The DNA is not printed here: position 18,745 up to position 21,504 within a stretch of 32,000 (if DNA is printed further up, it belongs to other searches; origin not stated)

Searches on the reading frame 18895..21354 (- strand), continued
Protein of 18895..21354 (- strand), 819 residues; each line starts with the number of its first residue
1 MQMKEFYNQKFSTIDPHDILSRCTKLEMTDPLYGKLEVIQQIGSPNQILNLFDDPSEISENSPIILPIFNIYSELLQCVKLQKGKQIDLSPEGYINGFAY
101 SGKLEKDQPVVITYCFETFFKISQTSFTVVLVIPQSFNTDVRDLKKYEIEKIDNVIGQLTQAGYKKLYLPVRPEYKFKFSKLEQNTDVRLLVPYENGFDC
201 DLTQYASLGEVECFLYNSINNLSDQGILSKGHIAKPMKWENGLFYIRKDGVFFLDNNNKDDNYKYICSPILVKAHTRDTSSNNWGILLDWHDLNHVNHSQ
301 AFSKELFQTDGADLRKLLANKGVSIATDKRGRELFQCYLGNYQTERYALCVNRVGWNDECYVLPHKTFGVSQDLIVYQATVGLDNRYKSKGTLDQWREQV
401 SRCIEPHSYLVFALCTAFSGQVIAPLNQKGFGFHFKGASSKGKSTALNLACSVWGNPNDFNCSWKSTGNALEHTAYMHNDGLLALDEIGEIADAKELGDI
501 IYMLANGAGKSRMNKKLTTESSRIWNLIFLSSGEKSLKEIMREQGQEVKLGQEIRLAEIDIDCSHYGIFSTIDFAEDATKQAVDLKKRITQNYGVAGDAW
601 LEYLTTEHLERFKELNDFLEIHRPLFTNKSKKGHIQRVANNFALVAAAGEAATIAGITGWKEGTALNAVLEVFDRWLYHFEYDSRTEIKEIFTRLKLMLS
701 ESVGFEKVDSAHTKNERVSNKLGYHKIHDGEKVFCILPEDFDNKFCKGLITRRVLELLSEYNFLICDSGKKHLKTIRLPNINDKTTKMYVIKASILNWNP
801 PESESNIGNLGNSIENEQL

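Call 83: find_encoding_contigs(protein=P0072, flank=10000, max_places=3)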
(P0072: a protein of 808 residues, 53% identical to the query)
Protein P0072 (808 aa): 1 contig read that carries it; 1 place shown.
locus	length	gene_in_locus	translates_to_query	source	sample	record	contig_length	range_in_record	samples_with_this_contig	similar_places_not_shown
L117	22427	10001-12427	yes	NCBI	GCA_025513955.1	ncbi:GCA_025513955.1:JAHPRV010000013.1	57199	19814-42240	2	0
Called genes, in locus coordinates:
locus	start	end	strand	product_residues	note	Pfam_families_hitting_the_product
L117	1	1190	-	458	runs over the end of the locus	PF11638:DnaA_N, PF00308:Bac_DnaA, PF01695:IstB_IS21, PF13401:AAA_22 (faint), PF00004:AAA, PF08299:Bac_DnaA_C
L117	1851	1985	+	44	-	PF00468:Ribosomal_L34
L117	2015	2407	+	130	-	PF00825:Ribonuclease_P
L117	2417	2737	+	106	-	PF01809:YidD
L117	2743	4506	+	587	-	PF14849:YidC_periplas, PF02096:60KD_IMP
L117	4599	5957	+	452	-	PF10396:TrmE_N, PF12631:MnmE_helical, PF00071:Ras (weak), PF01926:MMR_HSR1, PF02421:FeoB_N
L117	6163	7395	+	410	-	PF13356:Arm-DNA-bind_3, PF22022:Phage_int_M, PF00589:Phage_integrase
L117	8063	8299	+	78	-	PF12728:HTH_17 (weak), PF05930:Phage_AlpA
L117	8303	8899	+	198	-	-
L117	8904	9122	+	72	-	PF14090:HTH_39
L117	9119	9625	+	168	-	PF02498:Bro-N, PF10549:ORF11CD3 (weak)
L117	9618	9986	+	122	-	-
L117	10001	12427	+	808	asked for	PF06048:DUF927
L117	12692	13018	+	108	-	PF00436:SSB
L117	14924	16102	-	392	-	PF07690:MFS_1, PF00083:Sugar_tr (weak), PF07690:MFS_1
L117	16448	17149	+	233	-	PF10411:DsbC_N, PF01323:DSBA (faint), PF13098:Thioredoxin_2, PF13462:Thioredoxin_4 (faint)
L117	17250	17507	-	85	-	PF04226:Transgly_assoc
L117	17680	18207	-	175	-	PF00156:Pribosyltran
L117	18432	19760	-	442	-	PF01979:Amidohydro_1, PF07969:Amidohydro_3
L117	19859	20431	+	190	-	PF06042:NTP_transf_6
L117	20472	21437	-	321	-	PF03741:TerC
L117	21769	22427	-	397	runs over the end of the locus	PF07690:MFS_1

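Call 92: search_protein_families(library=padloc, proteins=[window:18895-21348:-], max_evalue=0.01)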
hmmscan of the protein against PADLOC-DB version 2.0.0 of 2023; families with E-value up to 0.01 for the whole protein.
window:18895-21348:- (817 aa): 0 families
